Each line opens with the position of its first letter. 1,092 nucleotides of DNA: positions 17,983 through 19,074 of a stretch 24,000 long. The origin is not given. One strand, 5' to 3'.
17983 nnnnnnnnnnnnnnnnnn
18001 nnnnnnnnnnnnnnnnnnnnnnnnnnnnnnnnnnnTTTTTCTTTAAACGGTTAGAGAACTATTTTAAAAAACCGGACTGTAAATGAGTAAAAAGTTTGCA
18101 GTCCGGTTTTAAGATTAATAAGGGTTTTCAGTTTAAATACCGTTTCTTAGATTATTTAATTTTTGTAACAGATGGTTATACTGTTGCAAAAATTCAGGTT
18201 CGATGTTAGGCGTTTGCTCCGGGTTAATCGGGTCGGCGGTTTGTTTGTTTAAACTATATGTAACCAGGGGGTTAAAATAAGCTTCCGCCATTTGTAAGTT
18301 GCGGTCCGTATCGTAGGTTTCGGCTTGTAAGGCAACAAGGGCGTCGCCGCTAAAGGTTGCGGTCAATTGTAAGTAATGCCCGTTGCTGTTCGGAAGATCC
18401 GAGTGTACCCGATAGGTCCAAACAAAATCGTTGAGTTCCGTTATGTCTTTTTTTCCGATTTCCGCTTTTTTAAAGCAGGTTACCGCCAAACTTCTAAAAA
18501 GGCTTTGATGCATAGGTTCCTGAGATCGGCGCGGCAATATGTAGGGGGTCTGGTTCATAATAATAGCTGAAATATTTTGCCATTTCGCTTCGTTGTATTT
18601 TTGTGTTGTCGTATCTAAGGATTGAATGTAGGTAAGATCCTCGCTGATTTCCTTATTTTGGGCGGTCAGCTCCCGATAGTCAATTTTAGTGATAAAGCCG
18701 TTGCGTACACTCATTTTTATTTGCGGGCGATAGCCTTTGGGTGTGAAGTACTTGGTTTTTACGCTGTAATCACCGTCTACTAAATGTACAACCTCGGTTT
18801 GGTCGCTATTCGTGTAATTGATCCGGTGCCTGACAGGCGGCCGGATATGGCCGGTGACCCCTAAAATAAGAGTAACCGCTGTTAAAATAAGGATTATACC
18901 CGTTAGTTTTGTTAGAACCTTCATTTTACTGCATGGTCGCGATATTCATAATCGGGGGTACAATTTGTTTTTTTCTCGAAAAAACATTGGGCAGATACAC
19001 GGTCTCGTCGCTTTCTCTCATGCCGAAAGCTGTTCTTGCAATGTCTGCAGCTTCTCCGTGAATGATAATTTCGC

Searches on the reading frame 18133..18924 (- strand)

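Call 22: search_protein_families(library=pfam, proteins=[window:18133-18924:-])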
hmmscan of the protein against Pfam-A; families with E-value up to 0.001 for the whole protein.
window:18133-18924:- (263 aa): 0 families

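Call 48: search_protein_families(library=pfam, proteins=[window:18133-18924:-], max_evalue=0.01)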
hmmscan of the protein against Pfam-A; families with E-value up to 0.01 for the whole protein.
window:18133-18924:- (263 aa): 1 family
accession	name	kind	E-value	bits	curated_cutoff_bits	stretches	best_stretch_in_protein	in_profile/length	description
PF17623.7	B277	-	0.0019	17.8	27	1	94-188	11-103/277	Domain of unknown function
